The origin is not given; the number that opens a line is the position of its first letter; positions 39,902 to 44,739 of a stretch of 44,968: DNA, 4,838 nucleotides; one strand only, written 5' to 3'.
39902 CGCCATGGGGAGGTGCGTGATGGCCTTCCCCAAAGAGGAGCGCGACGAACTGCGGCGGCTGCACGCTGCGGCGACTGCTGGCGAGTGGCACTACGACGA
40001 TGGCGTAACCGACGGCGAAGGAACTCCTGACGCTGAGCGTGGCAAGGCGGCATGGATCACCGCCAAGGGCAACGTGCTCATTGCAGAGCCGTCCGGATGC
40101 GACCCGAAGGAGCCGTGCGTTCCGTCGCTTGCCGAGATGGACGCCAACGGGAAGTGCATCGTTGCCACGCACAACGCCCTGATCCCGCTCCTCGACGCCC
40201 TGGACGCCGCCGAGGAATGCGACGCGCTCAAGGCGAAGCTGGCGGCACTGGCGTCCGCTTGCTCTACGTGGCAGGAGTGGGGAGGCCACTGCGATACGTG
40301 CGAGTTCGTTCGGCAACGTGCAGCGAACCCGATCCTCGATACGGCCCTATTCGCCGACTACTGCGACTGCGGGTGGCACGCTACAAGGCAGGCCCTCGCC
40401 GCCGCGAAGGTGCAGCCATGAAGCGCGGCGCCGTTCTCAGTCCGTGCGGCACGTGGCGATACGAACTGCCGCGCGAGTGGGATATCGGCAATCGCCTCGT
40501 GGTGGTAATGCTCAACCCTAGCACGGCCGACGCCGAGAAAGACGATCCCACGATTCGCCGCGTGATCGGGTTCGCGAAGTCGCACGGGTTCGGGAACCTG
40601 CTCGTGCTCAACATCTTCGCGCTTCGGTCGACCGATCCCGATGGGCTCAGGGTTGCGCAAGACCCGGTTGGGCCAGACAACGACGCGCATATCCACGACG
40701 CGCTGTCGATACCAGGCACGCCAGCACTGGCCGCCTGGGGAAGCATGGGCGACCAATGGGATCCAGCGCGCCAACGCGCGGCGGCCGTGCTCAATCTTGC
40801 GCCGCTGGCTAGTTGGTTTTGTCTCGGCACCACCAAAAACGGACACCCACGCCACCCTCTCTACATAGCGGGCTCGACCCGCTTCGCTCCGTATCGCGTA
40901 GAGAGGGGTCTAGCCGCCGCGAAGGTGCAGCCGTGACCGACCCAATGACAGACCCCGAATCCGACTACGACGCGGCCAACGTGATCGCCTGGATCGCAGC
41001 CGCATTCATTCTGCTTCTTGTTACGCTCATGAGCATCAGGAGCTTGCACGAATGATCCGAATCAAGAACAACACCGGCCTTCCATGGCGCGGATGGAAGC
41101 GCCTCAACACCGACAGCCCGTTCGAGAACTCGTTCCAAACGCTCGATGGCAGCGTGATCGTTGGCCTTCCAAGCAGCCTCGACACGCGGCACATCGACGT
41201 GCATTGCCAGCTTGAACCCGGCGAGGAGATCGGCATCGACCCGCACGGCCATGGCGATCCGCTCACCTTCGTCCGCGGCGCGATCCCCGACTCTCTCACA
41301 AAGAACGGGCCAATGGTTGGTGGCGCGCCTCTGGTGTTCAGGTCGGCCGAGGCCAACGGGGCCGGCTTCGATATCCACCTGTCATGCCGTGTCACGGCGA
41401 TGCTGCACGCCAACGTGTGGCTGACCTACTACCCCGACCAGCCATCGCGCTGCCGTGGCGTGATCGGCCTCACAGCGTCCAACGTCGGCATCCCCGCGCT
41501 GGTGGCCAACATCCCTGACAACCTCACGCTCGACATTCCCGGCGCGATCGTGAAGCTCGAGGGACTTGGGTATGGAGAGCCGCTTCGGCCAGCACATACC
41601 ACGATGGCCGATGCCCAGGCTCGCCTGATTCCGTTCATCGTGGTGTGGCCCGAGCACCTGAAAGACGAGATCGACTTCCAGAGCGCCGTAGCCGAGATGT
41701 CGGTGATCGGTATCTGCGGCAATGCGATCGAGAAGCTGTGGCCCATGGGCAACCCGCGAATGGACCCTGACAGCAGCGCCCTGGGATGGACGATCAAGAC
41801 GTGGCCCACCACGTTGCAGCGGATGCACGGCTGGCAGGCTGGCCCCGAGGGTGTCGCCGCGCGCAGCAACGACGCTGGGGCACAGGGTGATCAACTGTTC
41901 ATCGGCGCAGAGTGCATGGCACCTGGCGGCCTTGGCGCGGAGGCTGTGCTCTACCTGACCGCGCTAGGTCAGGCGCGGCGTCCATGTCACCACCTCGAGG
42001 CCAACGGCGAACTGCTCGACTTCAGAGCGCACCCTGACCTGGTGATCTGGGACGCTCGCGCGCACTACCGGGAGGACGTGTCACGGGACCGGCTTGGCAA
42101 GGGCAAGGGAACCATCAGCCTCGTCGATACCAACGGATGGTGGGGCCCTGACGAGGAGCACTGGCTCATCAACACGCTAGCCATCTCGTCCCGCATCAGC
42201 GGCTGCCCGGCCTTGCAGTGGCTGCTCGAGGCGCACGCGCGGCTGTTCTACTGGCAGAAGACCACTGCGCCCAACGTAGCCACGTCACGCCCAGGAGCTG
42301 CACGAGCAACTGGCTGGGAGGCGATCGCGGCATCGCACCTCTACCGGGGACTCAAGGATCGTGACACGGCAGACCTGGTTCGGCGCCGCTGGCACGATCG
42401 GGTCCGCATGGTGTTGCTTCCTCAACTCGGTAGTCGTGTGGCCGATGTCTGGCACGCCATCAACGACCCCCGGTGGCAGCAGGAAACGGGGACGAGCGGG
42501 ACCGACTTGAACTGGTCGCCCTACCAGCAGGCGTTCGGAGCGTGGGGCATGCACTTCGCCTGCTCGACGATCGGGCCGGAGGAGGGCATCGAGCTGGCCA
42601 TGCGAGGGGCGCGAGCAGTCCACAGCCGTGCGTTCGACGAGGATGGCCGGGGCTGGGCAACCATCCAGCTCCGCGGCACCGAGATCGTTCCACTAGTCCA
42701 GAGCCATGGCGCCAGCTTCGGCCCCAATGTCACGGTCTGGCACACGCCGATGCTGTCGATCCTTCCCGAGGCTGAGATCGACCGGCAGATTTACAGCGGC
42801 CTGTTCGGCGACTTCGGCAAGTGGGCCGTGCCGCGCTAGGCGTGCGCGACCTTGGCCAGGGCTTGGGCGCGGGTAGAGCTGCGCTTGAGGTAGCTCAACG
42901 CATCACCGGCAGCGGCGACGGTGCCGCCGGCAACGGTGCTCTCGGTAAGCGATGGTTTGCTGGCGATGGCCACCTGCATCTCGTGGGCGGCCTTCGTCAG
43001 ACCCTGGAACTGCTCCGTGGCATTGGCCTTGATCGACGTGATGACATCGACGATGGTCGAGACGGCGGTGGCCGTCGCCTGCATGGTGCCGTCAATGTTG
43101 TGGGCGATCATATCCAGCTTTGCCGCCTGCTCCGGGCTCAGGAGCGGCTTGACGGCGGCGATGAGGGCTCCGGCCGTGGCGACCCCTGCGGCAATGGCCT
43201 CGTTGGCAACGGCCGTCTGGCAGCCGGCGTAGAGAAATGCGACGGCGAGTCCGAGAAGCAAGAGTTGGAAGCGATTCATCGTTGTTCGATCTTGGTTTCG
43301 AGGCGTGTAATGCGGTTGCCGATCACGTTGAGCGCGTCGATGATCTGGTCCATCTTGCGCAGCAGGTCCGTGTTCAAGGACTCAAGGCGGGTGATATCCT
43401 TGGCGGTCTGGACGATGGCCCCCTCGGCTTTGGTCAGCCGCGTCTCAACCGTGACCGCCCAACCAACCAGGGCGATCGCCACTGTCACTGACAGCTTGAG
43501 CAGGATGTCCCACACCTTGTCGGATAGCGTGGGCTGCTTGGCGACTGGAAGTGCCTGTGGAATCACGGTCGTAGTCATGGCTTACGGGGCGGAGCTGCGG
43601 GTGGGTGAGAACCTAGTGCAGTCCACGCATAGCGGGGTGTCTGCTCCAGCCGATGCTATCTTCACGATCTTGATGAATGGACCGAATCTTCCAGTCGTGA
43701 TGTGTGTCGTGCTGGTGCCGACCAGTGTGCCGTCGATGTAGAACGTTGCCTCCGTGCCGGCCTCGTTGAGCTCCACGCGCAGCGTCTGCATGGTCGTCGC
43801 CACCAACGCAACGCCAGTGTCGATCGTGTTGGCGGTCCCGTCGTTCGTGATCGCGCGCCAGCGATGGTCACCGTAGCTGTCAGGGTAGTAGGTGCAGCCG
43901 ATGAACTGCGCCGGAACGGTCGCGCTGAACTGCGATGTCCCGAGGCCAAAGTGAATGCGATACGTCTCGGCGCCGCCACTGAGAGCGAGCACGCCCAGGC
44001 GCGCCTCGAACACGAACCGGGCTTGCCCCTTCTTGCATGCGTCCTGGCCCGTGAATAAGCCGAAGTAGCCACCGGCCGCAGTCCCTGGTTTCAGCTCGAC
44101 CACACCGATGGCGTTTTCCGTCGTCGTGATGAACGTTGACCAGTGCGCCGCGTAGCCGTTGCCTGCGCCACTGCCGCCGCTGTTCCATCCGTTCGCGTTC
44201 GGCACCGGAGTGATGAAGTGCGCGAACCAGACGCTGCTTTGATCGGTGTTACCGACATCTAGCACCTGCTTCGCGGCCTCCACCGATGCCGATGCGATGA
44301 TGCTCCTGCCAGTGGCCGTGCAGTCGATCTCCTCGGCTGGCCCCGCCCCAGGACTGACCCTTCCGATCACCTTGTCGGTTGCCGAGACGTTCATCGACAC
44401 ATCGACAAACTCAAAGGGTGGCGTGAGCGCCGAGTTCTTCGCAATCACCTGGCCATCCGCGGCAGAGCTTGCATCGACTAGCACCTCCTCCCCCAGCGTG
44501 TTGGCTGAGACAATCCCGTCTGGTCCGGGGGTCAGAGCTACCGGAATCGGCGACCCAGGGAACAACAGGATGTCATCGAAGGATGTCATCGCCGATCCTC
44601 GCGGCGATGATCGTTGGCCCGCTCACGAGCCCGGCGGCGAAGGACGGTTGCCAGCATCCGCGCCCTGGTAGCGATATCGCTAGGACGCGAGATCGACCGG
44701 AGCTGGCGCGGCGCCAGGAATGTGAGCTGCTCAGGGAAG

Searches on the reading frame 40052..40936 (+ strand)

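Call 28: search_protein_families(library=phrogs, proteins=[window:40052-40936:+], max_evalue=0.001)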
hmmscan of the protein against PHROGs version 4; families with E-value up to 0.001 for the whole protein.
window:40052-40936:+ (294 aa): 1 family
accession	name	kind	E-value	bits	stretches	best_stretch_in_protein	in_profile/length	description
phrog_3230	-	unknown function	4.4e-52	177.2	1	121-283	5-165/167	-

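Call 30: search_protein_families(library=pfam, proteins=[window:40052-40936:+], max_evalue=0.01)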
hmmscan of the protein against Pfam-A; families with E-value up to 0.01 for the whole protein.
window:40052-40936:+ (294 aa): 1 family
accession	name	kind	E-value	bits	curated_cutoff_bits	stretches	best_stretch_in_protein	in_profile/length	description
PF07799.17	DUF1643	-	4.6e-39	134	22.5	1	136-270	1-134/134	Protein of unknown function (DUF1643)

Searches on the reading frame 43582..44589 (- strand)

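Call 28: search_protein_families(library=phrogs, proteins=[window:43582-44589:-], max_evalue=0.001)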
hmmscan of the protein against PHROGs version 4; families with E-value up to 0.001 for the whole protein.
window:43582-44589:- (335 aa): 0 families

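Call 30: search_protein_families(library=pfam, proteins=[window:43582-44589:-], max_evalue=0.01)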
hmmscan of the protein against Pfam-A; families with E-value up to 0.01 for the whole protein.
window:43582-44589:- (335 aa): 1 family
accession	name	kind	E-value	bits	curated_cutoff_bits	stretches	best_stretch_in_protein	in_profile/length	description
PF13385.13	Laminin_G_3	-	0.0016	19.1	27.6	1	240-298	52-110/151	Concanavalin A-like lectin/glucanases superfamily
